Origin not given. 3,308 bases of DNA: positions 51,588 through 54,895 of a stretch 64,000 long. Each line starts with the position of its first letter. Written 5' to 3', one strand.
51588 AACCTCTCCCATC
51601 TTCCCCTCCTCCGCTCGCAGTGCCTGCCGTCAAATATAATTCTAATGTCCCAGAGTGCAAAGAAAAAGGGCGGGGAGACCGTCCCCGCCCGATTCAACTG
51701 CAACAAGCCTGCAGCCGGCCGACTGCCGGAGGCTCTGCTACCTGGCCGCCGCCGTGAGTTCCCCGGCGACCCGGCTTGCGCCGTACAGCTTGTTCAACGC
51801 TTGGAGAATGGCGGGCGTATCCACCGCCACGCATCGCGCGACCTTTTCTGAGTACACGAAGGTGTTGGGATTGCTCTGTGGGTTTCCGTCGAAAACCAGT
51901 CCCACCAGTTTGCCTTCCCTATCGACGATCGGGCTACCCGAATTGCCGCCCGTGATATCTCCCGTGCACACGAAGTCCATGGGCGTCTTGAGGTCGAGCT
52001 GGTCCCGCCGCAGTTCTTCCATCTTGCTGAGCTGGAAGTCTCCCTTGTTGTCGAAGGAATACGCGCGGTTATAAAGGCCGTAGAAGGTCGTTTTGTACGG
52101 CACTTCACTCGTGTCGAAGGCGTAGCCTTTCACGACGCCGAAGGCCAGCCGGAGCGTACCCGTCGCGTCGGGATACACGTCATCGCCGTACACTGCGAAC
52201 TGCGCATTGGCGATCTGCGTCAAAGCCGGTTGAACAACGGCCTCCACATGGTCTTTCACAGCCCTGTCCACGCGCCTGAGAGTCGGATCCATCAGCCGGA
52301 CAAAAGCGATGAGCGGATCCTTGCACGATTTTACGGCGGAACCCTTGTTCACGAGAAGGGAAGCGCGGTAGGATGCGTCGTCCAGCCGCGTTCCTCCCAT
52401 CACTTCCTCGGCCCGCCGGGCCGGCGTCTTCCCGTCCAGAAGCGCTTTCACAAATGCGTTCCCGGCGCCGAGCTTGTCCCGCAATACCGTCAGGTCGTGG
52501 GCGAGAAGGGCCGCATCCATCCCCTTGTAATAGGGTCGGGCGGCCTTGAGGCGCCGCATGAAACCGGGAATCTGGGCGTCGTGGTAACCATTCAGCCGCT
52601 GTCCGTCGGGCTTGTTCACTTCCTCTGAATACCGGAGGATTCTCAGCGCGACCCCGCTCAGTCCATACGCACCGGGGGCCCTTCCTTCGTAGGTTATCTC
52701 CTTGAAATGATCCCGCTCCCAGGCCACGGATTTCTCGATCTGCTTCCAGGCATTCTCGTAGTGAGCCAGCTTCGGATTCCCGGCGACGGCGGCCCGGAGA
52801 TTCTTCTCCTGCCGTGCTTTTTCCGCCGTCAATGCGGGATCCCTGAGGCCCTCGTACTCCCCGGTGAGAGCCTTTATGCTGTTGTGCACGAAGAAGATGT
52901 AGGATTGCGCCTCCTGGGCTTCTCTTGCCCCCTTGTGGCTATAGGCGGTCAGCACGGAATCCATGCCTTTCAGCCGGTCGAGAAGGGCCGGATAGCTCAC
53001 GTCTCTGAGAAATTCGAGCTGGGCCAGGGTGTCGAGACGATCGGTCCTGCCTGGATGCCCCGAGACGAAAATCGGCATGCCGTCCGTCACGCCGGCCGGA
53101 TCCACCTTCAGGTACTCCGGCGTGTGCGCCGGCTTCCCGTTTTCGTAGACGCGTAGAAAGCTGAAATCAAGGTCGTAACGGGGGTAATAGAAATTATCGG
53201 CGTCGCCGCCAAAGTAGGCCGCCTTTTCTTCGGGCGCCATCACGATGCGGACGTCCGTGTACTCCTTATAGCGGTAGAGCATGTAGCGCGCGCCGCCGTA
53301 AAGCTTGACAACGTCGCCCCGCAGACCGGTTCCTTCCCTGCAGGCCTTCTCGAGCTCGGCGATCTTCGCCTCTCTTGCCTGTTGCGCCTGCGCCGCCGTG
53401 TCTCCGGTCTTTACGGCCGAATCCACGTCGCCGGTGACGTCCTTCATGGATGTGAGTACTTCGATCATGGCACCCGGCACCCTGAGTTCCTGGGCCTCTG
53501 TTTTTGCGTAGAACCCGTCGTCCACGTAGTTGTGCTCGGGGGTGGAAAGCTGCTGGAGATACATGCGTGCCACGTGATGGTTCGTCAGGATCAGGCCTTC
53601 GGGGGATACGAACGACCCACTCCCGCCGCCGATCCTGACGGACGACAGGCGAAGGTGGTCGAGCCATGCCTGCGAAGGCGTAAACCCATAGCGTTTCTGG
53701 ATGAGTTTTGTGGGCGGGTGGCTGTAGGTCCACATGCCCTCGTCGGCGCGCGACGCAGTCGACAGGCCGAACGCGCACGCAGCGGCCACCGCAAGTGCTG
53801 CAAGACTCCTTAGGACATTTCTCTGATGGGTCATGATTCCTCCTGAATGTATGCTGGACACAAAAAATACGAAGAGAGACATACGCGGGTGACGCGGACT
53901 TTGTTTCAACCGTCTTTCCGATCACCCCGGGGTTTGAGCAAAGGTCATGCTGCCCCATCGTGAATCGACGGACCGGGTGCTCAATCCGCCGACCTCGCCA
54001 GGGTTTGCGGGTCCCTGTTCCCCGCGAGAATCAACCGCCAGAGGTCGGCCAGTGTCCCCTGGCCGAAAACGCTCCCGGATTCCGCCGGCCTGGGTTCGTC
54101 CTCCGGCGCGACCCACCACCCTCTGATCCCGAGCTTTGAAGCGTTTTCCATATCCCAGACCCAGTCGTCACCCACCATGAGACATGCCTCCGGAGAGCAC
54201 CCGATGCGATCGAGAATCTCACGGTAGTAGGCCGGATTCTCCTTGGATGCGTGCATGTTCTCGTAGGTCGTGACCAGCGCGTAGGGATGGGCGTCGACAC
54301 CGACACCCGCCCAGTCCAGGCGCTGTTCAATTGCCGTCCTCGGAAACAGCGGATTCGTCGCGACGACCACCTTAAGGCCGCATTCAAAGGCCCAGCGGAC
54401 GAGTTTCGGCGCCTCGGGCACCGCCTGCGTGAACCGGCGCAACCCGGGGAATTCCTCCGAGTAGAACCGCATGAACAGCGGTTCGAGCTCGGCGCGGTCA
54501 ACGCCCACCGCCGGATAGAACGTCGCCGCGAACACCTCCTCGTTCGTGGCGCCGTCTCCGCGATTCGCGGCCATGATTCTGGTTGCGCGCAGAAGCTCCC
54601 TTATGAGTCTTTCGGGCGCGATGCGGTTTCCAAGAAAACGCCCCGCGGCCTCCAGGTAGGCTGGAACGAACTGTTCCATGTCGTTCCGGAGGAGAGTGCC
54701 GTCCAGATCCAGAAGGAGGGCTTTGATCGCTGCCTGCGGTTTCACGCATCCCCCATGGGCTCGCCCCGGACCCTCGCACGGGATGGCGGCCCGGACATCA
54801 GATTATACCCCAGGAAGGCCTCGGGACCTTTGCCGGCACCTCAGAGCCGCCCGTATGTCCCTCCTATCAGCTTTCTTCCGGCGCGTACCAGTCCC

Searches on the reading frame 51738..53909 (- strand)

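Call 38: search_protein_families(library=pfam, max_evalue=0.001, proteins=[window:51738-53909:-])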
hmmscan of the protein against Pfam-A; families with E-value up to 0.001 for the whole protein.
window:51738-53909:- (723 aa): 3 families
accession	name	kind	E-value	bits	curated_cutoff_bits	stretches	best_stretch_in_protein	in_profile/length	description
PF10459.15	Peptidase_S46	-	2.7e-190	635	22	1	55-719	1-697/698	Peptidase S46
PF13365.12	Trypsin_2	-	2.3e-12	48.3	27.6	1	642-671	115-144/144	Trypsin-like peptidase domain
PF00089.32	Trypsin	-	7e-06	26.5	20.6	0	642-690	160-213/220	Trypsin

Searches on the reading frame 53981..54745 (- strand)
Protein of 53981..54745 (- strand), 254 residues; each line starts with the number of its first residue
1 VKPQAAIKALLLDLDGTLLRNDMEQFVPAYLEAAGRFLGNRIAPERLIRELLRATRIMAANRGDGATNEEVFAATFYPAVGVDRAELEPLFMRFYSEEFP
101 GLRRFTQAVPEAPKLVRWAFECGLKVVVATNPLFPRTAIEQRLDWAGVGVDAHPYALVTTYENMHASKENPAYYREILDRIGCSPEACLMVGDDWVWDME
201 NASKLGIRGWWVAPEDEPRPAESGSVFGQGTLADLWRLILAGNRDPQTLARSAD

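Call 59: search_protein_families(library=pfam, max_evalue=0.0001, proteins=[window:53981-54745:-])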
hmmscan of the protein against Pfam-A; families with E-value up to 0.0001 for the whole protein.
window:53981-54745:- (254 aa): 4 families
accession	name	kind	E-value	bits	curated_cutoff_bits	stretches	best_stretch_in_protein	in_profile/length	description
PF00702.32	Hydrolase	-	4.5e-13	50.5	26.4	1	7-202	1-187/191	haloacid dehalogenase-like hydrolase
PF13242.12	Hydrolase_like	-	3.9e-08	33.5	22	1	167-213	3-49/75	HAD-hyrolase-like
PF13419.12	HAD_2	-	5.1e-08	33.7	23.8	1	11-211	2-177/178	Haloacid dehalogenase-like hydrolase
PF12710.13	HAD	-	6.6e-06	27.1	27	1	11-131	2-109/189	haloacid dehalogenase-like hydrolase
